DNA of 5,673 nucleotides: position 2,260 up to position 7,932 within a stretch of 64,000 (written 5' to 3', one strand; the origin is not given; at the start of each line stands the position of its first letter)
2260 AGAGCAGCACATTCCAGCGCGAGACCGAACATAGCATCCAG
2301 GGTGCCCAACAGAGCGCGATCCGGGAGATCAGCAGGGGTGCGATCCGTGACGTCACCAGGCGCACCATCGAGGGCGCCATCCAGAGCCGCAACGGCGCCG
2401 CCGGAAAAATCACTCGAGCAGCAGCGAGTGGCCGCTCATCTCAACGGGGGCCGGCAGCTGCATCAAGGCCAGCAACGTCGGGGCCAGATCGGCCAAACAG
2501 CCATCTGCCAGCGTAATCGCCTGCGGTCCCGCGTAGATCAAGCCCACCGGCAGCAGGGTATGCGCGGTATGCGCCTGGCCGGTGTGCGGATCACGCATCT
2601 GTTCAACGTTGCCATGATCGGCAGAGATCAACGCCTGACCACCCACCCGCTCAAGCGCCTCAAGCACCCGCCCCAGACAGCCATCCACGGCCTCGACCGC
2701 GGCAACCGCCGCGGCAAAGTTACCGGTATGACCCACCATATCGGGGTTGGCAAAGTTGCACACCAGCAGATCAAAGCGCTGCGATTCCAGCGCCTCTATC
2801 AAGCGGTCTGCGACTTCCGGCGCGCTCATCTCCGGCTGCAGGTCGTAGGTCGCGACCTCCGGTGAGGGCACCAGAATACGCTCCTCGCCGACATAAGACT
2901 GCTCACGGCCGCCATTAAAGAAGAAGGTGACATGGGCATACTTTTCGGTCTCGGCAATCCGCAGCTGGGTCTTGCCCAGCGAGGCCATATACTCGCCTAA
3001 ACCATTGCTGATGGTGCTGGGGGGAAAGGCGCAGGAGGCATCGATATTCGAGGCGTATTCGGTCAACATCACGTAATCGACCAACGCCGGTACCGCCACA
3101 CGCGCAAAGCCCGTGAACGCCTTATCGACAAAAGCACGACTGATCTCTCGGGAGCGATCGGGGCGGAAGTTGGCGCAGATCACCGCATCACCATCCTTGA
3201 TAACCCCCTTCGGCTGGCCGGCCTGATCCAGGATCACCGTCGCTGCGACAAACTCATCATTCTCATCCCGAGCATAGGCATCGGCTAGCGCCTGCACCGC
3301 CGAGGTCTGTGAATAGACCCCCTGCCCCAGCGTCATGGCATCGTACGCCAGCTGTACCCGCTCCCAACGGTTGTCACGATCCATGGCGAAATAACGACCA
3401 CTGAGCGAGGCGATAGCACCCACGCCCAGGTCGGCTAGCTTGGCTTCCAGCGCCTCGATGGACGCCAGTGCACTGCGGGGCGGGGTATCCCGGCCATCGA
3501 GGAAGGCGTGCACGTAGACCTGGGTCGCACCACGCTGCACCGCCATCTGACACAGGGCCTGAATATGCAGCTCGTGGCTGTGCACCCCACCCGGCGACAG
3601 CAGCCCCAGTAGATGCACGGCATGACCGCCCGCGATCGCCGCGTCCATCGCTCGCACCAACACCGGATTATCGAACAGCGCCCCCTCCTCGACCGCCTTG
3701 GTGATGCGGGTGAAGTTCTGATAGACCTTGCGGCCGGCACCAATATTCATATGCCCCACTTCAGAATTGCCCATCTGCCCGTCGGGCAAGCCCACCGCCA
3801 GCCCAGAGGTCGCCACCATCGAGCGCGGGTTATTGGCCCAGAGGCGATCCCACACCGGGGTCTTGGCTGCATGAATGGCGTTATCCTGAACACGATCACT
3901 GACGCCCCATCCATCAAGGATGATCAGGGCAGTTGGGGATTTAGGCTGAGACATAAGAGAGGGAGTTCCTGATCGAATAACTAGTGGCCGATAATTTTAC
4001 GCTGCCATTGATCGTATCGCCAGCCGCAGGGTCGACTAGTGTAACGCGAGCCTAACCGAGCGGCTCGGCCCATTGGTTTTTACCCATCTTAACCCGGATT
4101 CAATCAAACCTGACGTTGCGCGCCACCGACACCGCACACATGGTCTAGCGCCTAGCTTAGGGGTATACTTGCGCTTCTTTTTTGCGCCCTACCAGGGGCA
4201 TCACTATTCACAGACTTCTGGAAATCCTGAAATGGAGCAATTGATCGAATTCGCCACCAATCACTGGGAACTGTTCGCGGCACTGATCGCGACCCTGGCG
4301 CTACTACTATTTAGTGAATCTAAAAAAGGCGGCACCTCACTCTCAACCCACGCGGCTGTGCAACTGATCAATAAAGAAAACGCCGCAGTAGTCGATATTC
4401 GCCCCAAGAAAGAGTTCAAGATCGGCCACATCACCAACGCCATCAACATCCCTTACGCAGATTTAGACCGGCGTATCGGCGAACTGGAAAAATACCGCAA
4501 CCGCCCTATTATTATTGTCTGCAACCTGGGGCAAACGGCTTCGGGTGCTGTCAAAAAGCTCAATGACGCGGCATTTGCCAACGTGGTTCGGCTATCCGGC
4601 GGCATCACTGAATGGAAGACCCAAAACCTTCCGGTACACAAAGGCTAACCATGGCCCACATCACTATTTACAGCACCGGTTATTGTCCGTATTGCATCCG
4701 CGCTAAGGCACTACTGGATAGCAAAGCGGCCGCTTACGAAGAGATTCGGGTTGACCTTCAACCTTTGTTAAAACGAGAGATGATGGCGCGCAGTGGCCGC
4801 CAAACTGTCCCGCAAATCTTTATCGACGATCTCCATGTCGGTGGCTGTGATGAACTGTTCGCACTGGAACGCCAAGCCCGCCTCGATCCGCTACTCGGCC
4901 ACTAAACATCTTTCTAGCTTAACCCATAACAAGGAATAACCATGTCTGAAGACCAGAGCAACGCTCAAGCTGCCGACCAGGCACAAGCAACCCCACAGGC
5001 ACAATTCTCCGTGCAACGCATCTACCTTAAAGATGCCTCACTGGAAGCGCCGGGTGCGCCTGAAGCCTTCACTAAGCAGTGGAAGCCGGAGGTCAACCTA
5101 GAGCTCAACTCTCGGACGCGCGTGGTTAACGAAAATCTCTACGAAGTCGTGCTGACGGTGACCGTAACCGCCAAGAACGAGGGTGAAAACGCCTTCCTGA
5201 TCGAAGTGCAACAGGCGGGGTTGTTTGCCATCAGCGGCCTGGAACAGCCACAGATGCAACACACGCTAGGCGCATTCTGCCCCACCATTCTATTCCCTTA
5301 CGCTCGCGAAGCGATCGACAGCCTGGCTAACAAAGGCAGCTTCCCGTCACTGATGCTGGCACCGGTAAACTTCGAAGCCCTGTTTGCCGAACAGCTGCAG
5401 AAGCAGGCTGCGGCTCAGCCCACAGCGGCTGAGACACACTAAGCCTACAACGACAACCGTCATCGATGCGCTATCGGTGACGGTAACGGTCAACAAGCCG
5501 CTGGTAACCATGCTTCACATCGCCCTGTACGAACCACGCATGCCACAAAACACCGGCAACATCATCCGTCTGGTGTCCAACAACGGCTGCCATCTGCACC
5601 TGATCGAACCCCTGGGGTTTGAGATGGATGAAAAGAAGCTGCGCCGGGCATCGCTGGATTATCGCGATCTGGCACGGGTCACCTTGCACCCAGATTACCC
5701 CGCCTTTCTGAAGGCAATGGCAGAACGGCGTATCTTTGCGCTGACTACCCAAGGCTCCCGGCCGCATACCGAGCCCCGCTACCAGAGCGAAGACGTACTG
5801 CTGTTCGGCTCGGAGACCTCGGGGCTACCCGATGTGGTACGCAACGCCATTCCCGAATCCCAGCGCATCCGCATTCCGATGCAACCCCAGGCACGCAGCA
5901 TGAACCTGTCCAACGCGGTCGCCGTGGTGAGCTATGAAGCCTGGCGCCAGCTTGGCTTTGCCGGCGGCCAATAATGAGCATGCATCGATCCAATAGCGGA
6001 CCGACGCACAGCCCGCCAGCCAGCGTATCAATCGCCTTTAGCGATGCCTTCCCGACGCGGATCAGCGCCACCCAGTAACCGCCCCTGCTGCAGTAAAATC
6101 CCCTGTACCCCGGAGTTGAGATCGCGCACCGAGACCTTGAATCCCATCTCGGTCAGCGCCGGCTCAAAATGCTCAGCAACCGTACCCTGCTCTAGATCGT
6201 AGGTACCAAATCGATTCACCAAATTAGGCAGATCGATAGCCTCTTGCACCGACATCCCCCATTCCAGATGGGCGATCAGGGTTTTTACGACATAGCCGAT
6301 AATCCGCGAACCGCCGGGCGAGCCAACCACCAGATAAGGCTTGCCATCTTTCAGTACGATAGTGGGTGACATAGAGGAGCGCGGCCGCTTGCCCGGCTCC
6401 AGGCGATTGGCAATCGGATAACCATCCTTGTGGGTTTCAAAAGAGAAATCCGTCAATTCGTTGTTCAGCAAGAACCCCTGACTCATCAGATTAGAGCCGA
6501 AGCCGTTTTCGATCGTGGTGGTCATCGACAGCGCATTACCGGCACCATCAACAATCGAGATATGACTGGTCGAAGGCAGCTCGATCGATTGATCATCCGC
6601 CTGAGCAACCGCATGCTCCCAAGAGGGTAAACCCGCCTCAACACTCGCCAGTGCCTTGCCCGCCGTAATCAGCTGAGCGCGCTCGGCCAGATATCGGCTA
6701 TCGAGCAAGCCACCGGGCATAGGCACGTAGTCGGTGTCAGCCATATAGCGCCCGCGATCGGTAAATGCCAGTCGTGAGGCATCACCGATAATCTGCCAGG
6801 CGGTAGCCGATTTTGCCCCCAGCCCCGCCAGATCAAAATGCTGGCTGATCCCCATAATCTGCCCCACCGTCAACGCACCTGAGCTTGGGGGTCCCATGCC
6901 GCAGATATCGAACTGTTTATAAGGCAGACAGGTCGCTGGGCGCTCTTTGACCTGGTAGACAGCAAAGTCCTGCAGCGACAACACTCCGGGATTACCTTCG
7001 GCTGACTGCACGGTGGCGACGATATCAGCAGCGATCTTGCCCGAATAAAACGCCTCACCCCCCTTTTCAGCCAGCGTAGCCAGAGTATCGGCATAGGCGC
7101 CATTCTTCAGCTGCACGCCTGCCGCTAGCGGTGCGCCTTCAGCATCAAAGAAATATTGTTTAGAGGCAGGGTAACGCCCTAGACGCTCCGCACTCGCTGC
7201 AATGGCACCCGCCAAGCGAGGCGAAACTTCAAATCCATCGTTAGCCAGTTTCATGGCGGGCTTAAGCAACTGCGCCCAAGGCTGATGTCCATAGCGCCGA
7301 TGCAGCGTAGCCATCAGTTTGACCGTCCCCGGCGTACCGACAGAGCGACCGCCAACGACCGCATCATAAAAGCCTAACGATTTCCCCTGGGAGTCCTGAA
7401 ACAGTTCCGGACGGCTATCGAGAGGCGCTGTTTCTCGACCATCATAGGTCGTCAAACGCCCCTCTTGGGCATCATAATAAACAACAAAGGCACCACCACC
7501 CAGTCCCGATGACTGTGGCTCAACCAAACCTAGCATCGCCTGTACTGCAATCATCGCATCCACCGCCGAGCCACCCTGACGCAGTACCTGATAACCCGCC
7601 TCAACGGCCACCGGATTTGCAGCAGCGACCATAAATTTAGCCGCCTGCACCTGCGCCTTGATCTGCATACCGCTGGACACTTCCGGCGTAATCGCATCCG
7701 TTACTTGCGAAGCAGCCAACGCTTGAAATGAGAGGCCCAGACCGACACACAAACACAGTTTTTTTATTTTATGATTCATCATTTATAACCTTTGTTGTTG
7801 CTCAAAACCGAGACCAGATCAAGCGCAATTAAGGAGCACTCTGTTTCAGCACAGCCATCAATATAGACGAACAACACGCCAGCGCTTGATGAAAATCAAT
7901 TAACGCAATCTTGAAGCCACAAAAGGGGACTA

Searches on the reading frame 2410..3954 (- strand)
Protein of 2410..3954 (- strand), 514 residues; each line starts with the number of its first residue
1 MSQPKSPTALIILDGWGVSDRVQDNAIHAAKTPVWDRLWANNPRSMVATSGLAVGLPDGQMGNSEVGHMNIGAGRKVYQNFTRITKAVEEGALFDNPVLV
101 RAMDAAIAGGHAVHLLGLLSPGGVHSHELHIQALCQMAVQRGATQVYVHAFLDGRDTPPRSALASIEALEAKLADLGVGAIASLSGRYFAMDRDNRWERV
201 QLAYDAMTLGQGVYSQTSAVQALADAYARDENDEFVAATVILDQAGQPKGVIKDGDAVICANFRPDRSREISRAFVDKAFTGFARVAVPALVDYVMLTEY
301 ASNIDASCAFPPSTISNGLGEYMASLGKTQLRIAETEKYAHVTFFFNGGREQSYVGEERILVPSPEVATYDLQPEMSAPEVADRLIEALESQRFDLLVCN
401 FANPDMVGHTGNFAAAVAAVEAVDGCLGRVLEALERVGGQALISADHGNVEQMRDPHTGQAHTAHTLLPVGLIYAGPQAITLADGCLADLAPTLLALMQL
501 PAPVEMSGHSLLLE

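Call 93: search_protein_families(library=ncbifam, proteins=[window:2410-3954:-], max_evalue=1e-10)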
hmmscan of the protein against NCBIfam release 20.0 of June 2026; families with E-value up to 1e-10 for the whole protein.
window:2410-3954:- (514 aa): 2 families
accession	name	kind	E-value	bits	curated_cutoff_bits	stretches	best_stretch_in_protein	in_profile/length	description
NF003897.0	PRK05434.1-5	equivalog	6.5e-233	773.8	862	1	1-512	1-511/514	2,3-bisphosphoglycerate-independent phosphoglycerate mutase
TIGR01307.1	pgm_bpd_ind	equivalog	4.1e-212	705.1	330.65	1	7-512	2-504/504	2,3-bisphosphoglycerate-independent phosphoglycerate mutase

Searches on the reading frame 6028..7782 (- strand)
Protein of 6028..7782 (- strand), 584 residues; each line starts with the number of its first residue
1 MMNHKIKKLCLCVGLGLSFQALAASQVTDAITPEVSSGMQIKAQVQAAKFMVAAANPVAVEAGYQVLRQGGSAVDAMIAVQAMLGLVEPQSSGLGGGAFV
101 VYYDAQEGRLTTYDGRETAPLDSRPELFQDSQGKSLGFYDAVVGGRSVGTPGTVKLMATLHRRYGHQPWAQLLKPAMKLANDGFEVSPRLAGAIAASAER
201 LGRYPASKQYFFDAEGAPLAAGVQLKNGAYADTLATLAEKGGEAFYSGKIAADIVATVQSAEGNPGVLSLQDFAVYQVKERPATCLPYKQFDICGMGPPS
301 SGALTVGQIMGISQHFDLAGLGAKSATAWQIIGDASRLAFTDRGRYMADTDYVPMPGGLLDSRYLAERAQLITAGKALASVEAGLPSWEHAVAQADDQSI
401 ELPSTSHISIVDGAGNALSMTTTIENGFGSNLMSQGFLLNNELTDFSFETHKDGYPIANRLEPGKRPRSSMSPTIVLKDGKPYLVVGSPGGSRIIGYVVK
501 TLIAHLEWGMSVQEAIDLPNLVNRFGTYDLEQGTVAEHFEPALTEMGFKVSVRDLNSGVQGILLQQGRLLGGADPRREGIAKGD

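Call 93: search_protein_families(library=ncbifam, proteins=[window:6028-7782:-], max_evalue=1e-10)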
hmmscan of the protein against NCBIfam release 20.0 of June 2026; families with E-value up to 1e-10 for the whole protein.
window:6028-7782:- (584 aa): 2 families
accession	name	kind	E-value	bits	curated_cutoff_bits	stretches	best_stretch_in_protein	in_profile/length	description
TIGR00066.1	g_glut_trans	equivalog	9.3e-123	410.4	357.85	1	51-576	2-518/518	gamma-glutamyltransferase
NF007187.0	PRK09615.1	equivalog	3.4e-98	329.4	990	1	7-577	8-573/581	gamma-glutamyltransferase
